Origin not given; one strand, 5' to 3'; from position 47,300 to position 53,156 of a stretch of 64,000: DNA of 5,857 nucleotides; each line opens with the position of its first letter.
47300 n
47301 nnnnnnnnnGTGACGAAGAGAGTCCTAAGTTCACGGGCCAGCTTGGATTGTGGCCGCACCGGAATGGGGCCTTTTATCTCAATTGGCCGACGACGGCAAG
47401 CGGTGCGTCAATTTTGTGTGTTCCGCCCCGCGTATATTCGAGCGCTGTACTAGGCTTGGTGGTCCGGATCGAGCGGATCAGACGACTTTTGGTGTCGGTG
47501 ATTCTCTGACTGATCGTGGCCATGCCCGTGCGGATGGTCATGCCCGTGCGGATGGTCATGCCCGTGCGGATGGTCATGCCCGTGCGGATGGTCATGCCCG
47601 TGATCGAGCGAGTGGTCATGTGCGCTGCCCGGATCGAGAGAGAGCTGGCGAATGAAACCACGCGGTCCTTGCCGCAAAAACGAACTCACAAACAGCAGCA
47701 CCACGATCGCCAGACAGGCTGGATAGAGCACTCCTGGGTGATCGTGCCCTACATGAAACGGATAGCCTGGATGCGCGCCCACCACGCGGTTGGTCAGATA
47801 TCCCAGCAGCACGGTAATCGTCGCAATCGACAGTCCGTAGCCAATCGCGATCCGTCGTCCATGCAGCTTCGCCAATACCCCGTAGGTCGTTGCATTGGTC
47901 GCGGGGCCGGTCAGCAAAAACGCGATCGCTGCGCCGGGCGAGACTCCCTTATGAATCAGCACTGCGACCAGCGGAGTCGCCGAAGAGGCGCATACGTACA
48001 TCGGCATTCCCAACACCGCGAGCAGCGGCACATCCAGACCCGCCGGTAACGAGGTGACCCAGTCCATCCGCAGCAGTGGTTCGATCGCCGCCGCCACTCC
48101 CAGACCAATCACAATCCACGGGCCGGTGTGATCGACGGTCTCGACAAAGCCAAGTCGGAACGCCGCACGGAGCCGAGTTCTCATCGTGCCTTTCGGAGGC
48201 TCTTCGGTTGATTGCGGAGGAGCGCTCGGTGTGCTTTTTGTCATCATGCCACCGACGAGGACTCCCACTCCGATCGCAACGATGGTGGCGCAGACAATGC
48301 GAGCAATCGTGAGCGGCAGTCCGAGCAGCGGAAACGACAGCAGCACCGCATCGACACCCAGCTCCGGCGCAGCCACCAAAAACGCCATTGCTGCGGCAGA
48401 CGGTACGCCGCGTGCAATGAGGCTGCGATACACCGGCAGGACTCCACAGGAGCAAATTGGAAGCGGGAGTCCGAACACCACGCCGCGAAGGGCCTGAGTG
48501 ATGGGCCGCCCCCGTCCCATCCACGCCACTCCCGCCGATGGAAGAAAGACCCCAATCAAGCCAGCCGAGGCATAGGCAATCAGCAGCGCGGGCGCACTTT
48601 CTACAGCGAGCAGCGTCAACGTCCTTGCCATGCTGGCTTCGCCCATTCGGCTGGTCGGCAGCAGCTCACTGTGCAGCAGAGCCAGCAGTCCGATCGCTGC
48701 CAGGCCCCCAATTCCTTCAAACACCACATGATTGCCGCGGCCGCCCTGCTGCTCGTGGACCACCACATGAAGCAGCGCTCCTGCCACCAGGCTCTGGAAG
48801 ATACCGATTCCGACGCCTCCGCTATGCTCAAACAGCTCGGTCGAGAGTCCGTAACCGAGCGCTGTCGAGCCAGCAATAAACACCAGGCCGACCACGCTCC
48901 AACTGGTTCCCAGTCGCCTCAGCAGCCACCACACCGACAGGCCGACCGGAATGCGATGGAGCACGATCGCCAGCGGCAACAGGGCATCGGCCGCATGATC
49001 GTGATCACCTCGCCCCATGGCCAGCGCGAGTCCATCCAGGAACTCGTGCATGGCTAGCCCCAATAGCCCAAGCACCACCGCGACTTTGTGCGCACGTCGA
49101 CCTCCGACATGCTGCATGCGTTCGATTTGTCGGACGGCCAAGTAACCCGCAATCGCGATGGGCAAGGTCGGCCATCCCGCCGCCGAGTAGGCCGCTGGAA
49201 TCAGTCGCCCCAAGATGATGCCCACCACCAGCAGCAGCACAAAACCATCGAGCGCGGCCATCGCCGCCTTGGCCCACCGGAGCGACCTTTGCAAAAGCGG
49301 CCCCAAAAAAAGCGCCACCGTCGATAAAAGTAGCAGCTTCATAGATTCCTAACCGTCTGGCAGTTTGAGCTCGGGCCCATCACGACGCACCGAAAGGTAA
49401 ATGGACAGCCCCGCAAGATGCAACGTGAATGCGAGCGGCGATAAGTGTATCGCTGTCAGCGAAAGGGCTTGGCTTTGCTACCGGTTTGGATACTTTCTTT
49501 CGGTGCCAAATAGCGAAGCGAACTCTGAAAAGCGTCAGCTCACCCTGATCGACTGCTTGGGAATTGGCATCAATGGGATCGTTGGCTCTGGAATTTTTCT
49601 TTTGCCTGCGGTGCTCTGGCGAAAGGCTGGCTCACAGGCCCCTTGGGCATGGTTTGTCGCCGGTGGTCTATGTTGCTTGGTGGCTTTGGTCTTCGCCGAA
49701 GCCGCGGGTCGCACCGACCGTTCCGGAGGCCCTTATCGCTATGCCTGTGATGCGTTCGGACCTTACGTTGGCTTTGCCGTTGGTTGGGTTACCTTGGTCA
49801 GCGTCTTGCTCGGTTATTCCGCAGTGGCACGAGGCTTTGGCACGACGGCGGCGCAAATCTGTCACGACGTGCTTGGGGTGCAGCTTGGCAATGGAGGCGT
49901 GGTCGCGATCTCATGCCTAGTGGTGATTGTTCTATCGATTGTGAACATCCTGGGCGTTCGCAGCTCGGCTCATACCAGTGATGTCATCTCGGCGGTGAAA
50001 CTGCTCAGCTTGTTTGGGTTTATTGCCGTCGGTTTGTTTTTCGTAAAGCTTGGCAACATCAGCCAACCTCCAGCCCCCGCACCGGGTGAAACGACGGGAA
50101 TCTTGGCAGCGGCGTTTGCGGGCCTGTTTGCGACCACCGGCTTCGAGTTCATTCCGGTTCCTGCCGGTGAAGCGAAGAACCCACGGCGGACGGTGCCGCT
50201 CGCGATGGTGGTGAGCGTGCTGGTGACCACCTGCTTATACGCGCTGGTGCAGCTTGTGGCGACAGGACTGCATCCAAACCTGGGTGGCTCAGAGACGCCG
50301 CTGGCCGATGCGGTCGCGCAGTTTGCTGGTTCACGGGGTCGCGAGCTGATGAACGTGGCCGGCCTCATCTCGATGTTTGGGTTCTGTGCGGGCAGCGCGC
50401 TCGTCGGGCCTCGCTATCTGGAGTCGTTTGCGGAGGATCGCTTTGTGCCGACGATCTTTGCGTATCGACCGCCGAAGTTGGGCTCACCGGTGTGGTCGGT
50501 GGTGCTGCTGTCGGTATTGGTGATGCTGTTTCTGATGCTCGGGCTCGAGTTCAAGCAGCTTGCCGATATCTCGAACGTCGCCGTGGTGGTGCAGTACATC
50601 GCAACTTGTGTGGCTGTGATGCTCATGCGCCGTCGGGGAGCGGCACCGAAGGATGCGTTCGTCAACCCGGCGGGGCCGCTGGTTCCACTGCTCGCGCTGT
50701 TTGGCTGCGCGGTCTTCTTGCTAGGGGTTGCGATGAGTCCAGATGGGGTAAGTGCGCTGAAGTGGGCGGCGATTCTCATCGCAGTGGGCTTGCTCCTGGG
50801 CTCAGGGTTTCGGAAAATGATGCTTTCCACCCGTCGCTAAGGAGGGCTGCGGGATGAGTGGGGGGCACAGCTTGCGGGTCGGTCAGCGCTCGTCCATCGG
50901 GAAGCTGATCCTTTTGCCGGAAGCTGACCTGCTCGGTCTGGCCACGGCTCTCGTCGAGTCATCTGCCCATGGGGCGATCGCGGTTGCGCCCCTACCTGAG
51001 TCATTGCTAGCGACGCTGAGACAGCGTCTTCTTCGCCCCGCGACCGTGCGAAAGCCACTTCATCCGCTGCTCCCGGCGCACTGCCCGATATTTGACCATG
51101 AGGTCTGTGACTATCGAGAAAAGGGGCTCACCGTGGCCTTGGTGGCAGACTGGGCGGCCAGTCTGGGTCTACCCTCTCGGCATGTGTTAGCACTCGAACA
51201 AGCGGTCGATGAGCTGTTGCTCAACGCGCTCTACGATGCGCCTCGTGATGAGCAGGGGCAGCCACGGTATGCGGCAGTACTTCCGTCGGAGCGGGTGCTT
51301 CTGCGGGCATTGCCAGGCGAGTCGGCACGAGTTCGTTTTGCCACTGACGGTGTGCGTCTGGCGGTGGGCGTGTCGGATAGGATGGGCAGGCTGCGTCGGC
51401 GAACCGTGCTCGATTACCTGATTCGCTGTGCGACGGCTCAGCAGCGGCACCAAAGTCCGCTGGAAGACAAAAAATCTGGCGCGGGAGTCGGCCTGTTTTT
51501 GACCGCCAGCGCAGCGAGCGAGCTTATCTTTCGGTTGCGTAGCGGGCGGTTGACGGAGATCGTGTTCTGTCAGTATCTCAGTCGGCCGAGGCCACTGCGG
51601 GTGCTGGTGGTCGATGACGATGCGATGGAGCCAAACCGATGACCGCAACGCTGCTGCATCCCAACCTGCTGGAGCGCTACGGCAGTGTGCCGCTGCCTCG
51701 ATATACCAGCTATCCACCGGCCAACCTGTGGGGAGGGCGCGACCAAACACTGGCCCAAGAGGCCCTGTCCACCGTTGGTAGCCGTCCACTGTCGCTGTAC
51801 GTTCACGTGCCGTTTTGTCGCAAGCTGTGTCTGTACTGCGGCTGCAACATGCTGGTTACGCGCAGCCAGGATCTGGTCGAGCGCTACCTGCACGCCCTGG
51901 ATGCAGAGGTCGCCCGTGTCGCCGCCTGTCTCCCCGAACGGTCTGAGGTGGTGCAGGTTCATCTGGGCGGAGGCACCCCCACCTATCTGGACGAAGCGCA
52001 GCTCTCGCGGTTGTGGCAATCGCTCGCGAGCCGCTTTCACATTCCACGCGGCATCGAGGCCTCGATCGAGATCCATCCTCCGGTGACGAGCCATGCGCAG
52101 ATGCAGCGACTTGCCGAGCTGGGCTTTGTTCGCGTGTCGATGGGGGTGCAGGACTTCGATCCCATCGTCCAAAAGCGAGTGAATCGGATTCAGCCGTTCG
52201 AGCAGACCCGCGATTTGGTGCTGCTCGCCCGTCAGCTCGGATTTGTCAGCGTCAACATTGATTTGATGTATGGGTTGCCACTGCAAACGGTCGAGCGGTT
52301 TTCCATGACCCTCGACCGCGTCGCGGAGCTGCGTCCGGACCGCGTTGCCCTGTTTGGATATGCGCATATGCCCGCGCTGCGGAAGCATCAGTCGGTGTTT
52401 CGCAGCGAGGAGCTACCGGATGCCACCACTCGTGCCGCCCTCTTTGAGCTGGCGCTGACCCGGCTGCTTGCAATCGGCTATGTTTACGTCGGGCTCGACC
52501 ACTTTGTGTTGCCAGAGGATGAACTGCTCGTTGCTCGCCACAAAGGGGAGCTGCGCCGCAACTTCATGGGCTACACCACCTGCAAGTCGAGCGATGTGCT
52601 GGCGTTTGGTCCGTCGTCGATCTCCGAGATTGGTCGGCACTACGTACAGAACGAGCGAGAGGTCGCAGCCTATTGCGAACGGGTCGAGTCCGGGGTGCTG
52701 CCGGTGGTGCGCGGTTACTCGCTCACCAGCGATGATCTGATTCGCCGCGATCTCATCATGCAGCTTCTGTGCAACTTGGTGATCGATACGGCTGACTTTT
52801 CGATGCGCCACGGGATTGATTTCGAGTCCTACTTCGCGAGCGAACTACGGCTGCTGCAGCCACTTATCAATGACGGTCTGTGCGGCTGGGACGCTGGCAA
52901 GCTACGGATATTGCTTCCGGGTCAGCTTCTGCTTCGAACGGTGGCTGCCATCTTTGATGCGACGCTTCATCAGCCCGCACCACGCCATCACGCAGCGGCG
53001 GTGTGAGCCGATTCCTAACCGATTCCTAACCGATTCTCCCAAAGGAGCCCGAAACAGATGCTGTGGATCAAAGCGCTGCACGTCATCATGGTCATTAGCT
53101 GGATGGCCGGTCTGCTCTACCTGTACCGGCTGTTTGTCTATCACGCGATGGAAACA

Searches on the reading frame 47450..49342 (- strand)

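Call 11: search_protein_families(library=pfam, proteins=[window:47450-49342:-], max_evalue=0.001)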
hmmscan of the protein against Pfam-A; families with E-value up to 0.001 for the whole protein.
window:47450-49342:- (630 aa): 2 families
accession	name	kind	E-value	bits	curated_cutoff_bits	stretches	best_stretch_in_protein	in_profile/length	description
PF03773.19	ArsP_1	-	7.2e-45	153.8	32.3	1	242-518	9-293/294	Predicted permease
PF02535.28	Zip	-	1.1e-07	31.9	35.1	1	84-195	173-287/323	ZIP Zinc transporter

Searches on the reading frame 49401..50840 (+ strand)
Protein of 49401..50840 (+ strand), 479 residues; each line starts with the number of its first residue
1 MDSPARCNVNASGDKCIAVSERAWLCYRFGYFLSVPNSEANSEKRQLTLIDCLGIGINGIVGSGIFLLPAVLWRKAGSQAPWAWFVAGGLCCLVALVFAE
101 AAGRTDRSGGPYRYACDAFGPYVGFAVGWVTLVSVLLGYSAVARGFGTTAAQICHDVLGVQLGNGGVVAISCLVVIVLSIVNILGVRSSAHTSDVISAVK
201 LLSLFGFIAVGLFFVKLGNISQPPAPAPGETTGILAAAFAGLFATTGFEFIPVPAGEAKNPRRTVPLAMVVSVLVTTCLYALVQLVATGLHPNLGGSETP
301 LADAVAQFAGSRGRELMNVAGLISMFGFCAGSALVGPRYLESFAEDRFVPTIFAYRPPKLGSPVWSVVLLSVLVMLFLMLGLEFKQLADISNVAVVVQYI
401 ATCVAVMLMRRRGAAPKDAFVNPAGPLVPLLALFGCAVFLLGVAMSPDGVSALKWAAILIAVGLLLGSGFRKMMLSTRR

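Call 11: search_protein_families(library=pfam, proteins=[window:49401-50840:+], max_evalue=0.001)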
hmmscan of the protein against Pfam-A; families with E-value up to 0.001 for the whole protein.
window:49401-50840:+ (479 aa): 2 families
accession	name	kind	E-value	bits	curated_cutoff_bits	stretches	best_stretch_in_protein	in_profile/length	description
PF13520.12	AA_permease_2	-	2.7e-48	165.4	27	1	47-461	1-421/427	Amino acid permease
PF00324.27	AA_permease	-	2e-34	119.5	24.6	1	55-448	5-425/470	Amino acid permease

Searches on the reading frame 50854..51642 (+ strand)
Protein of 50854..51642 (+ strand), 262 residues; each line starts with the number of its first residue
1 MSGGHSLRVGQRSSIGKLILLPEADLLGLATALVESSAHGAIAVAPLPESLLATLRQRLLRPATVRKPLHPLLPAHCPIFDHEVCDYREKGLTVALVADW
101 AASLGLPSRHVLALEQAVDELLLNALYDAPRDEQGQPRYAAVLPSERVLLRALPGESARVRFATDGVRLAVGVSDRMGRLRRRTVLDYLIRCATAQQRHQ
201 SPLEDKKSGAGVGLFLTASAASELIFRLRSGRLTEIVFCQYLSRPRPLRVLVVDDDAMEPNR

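Call 11: search_protein_families(library=pfam, proteins=[window:50854-51642:+], max_evalue=0.001)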
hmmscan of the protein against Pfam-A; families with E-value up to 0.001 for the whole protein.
window:50854-51642:+ (262 aa): 1 family
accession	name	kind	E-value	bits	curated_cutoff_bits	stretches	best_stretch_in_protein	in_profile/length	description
PF13581.12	HATPase_c_2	-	6.8e-06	26.6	27.4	1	95-235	13-122/127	Histidine kinase-like ATPase domain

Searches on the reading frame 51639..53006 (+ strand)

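Call 11: search_protein_families(library=pfam, proteins=[window:51639-53006:+], max_evalue=0.001)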
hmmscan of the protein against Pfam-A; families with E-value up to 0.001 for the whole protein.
window:51639-53006:+ (455 aa): 2 families
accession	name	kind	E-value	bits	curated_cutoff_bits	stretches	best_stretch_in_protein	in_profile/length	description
PF04055.27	Radical_SAM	-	8.5e-22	78.5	29.5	1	54-226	1-164/166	Radical SAM superfamily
PF06969.22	HemN_C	-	2.2e-08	34.4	24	1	362-431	1-67/67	HemN C-terminal domain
